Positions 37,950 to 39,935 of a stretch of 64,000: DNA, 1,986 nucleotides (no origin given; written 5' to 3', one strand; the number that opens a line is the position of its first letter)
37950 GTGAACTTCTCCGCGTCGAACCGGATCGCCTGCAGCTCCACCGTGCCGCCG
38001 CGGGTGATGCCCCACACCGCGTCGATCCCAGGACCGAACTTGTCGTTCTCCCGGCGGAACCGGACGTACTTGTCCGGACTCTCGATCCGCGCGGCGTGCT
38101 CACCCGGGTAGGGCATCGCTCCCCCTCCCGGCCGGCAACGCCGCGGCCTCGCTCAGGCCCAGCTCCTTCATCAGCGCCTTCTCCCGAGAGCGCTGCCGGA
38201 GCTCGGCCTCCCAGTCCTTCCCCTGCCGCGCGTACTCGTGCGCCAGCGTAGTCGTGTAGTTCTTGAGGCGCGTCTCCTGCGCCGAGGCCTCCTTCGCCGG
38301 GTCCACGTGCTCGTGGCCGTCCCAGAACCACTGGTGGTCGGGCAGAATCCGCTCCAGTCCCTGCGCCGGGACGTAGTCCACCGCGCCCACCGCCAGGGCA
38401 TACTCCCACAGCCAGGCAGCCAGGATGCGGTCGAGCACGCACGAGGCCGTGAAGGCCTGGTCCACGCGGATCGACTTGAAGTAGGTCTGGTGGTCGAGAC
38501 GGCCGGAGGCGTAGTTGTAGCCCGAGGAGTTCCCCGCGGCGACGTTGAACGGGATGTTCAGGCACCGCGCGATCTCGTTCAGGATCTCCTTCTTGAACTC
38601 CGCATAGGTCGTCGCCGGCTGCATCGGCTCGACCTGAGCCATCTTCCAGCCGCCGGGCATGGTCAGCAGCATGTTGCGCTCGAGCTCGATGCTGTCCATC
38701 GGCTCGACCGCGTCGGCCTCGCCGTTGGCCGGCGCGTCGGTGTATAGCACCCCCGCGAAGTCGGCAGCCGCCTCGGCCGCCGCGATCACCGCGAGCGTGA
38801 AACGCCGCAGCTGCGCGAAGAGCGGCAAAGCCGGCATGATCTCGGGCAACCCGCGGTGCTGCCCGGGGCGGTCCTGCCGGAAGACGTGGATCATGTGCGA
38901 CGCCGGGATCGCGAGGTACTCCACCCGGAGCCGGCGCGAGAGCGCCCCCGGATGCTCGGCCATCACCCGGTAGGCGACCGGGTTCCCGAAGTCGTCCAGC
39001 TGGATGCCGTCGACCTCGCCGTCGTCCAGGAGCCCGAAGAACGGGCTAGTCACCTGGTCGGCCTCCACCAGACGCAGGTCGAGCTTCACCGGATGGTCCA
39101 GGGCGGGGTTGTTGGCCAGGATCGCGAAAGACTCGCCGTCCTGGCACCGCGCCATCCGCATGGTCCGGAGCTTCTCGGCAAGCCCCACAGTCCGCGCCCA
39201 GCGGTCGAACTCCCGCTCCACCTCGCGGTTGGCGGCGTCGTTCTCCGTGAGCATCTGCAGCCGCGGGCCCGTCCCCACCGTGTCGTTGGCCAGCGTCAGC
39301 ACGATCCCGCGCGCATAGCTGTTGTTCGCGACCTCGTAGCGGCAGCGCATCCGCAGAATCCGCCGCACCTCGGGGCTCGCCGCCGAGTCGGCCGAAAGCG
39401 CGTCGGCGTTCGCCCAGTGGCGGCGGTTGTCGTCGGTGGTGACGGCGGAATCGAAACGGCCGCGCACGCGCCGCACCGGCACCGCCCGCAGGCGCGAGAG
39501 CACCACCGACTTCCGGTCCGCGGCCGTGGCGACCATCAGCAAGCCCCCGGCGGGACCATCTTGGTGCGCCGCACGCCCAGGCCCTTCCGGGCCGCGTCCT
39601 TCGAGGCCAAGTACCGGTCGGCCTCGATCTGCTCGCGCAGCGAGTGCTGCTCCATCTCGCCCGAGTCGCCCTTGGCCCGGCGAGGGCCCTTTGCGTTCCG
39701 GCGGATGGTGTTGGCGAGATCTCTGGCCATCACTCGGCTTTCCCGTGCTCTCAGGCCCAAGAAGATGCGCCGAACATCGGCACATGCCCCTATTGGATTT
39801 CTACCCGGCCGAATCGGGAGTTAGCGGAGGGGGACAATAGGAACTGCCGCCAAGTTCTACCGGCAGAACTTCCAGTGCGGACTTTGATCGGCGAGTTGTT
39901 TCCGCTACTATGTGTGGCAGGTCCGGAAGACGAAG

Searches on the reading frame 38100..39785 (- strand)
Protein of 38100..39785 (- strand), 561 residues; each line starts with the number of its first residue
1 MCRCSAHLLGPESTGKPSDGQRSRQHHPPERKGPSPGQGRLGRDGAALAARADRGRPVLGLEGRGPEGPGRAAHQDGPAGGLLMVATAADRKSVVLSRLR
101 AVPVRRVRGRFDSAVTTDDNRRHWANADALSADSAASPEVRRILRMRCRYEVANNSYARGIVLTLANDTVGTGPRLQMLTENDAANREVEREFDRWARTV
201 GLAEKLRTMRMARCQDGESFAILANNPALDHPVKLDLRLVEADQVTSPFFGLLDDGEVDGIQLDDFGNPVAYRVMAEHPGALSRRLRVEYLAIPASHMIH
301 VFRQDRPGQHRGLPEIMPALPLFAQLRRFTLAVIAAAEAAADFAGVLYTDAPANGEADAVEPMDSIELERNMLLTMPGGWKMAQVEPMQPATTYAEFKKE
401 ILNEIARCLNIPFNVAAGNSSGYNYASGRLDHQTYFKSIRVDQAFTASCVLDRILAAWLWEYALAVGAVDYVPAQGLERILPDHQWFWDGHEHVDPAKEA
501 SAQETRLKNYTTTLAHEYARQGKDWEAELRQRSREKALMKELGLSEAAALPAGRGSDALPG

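Call 9: search_protein_families(library=pfam, proteins=[window:38100-39785:-], max_evalue=0.001)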
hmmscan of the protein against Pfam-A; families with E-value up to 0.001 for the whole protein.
window:38100-39785:- (561 aa): 3 families
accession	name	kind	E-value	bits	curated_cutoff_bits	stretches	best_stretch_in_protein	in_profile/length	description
PF05136.18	Phage_portal_2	-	1.5e-56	192.6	32.9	1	125-441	8-352/354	Phage portal protein, lambda family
PF06381.16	Phage_portal_3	-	2.3e-05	23.7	33.8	1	154-461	9-319/357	Phage portal protein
PF04860.17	Phage_portal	-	5.8e-05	22.9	39.1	1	207-416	56-238/321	Phage portal protein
